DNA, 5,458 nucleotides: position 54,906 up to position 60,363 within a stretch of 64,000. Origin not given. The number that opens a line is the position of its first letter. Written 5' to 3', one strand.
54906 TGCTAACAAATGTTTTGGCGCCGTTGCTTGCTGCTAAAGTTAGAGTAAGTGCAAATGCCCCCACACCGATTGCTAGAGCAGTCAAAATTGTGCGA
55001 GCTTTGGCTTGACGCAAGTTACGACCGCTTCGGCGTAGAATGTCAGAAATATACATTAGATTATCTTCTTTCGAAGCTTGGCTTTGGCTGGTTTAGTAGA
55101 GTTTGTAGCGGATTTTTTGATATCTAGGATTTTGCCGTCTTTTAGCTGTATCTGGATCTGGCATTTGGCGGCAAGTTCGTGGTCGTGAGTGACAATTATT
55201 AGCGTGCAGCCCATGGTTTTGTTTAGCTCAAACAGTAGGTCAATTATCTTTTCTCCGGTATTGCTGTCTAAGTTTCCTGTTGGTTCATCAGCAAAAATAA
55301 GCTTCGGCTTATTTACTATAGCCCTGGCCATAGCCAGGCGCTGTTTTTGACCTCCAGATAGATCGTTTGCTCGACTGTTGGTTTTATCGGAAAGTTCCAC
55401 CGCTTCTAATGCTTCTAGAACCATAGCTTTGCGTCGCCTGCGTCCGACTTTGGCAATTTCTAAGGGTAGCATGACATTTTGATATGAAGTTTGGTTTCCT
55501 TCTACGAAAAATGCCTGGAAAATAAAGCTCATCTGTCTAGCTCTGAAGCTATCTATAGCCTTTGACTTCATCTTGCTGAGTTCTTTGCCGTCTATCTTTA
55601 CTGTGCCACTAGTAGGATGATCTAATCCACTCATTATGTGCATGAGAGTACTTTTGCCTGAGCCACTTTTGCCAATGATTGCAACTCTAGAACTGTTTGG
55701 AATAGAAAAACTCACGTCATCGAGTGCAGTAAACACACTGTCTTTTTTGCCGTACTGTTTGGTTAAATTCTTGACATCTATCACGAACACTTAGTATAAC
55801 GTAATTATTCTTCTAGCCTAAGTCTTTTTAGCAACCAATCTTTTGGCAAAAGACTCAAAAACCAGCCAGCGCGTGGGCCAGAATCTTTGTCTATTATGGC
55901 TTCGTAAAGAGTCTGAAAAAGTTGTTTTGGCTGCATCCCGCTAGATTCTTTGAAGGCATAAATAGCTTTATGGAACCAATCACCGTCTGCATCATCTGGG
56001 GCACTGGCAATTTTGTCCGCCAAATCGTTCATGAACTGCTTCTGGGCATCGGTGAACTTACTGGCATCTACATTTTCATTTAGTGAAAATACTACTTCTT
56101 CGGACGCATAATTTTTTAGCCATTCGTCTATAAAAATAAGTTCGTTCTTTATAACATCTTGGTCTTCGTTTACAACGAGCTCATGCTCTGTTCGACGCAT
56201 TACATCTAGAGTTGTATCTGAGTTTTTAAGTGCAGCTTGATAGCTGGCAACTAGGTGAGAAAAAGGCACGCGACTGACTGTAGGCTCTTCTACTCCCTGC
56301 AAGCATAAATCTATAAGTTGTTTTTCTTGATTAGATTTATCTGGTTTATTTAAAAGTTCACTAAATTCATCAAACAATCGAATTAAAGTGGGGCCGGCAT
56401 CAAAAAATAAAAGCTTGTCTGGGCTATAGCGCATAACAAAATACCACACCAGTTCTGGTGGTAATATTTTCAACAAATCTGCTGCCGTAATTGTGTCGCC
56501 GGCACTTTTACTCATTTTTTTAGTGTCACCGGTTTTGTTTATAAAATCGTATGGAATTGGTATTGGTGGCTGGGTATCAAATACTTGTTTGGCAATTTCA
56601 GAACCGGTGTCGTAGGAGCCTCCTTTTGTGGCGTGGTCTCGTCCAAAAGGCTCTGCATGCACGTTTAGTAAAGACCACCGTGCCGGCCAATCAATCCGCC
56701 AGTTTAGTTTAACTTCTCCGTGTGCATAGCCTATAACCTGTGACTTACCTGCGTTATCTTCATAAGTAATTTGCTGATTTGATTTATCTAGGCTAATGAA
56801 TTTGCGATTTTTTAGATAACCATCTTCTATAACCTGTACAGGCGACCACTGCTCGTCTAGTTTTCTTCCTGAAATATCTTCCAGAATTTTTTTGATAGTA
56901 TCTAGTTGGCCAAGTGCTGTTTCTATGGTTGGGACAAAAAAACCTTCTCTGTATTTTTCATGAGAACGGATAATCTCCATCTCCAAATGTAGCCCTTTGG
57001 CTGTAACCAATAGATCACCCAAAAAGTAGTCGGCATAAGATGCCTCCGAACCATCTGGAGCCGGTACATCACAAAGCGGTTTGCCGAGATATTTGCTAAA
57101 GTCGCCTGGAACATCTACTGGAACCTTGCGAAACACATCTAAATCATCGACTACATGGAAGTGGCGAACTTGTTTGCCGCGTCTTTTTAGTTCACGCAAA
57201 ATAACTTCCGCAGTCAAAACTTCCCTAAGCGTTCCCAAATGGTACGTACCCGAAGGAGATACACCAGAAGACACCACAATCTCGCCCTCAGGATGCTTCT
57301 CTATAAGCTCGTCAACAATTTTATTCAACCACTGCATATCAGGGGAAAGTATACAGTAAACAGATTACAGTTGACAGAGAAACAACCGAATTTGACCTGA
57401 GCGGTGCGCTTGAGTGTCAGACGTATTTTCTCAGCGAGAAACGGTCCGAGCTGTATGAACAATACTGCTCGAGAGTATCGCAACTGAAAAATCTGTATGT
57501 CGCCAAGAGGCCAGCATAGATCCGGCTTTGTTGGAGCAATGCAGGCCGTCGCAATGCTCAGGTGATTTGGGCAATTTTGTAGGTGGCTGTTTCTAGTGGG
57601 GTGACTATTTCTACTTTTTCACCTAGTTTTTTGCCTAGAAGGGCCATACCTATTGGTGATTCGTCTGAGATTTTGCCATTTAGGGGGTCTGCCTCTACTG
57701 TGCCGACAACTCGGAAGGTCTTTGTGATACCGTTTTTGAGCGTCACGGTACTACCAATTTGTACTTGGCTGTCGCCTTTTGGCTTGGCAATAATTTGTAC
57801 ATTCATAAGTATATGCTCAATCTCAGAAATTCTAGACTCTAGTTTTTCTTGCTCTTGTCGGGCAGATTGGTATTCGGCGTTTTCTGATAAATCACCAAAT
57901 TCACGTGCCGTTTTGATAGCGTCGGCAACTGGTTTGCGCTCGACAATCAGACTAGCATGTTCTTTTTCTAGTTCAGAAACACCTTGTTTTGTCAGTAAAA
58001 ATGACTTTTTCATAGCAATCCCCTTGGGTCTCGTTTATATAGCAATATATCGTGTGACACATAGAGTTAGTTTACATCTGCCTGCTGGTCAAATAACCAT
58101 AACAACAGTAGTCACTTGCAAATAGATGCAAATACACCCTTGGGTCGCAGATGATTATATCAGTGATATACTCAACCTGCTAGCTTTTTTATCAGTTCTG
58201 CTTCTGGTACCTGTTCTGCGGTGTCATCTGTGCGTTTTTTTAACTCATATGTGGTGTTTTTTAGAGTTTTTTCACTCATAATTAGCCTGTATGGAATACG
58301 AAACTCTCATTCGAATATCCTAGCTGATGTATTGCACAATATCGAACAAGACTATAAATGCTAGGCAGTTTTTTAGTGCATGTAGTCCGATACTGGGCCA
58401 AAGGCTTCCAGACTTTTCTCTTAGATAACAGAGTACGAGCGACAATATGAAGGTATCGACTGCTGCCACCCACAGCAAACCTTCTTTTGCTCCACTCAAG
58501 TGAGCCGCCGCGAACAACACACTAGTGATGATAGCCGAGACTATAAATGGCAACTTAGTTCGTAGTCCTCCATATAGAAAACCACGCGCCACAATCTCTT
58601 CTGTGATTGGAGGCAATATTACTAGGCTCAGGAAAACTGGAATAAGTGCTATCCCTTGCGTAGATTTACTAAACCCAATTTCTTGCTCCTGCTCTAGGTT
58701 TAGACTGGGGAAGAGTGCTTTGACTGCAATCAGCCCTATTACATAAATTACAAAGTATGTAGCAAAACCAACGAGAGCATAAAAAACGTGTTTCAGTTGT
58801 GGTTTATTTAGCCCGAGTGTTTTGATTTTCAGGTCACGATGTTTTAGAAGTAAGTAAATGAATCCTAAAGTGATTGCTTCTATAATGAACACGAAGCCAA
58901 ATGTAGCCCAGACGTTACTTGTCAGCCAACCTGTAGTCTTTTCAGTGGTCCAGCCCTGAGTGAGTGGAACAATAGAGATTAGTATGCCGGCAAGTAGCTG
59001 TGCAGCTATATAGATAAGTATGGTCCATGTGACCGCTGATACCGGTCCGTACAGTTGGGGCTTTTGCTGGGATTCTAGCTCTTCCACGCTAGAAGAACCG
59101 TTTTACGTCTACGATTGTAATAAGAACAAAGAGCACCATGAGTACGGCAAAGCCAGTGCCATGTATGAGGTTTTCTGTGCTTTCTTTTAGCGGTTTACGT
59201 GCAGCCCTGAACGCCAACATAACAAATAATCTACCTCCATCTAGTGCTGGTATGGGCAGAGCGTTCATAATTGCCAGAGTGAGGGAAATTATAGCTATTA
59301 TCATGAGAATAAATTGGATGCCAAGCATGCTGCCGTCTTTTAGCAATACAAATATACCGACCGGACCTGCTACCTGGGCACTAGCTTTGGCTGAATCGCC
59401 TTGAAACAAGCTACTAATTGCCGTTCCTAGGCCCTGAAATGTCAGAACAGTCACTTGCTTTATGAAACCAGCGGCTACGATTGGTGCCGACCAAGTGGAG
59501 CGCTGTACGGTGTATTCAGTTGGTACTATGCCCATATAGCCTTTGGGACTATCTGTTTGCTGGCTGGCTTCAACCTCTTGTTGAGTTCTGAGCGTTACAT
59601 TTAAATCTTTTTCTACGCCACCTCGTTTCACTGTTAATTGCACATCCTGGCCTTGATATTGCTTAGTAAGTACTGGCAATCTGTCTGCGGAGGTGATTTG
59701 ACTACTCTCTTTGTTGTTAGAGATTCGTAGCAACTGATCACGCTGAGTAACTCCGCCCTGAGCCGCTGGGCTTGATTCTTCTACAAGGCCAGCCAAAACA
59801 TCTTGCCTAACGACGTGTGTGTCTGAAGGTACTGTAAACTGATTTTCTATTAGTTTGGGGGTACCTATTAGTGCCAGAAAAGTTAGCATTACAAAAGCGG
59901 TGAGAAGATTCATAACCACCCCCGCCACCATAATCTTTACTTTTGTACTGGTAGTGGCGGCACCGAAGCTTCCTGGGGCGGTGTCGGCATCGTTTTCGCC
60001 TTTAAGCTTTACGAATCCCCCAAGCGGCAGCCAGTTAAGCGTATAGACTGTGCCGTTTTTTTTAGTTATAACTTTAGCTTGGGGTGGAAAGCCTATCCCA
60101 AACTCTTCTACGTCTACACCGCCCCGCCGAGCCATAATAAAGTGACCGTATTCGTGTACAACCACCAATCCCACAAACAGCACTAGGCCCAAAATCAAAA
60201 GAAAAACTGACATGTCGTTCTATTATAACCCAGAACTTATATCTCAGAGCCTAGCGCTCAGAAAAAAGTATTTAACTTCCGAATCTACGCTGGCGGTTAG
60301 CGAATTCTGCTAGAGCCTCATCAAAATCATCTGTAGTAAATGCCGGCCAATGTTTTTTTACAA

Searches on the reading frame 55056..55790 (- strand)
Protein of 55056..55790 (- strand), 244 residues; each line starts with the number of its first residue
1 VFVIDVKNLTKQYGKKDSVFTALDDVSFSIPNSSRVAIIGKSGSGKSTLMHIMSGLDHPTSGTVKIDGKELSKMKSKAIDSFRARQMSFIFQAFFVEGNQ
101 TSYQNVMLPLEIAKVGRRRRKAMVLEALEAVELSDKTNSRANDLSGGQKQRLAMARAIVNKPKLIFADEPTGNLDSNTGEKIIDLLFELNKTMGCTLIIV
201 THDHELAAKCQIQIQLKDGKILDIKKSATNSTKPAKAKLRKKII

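Call 52: search_protein_families(library=pfam, proteins=[window:55056-55790:-], max_evalue=0.0001)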
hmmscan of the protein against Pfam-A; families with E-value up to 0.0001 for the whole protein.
window:55056-55790:- (244 aa): 3 families
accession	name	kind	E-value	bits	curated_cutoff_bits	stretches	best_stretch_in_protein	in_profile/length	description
PF00005.33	ABC_tran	-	2.3e-34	119.4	25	1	23-171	1-136/137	ABC transporter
PF13304.12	AAA_21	-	2.1e-06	28.5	27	0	127-206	221-302/304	AAA domain, putative AbiEii toxin, Type IV TA system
PF02463.25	SMC_N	-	1.3e-05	25.1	40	0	34-215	25-210/220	RecF/RecN/SMC N terminal domain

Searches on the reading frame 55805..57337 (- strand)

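Call 24: search_protein_families(library=pfam, proteins=[window:55805-57337:-], max_evalue=0.00001)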
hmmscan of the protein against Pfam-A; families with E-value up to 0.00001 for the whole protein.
window:55805-57337:- (510 aa): 1 family
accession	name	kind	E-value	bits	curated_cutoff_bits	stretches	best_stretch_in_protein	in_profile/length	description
PF01921.24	tRNA-synt_1f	-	5e-98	328.8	27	1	2-339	2-347/360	tRNA synthetases class I (K)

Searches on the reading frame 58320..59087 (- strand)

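Call 52: search_protein_families(library=pfam, proteins=[window:58320-59087:-], max_evalue=0.0001)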
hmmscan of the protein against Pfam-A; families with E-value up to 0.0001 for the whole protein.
window:58320-59087:- (255 aa): 1 family
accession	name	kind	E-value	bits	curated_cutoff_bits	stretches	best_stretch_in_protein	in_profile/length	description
PF02517.21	Rce1-like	-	3.8e-22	78.8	22.4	1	148-241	4-92/93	Type II CAAX prenyl endopeptidase Rce1-like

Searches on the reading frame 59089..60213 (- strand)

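Call 24: search_protein_families(library=pfam, proteins=[window:59089-60213:-], max_evalue=0.00001)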
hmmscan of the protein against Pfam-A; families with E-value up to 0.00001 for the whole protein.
window:59089-60213:- (374 aa): 2 families
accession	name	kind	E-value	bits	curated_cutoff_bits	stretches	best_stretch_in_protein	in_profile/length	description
PF02163.28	Peptidase_M50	-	4.9e-48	163.8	27.2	1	10-361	3-221/221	Peptidase family M50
PF13180.12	PDZ_2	-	2.9e-08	34.3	27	1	137-208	18-80/80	PDZ domain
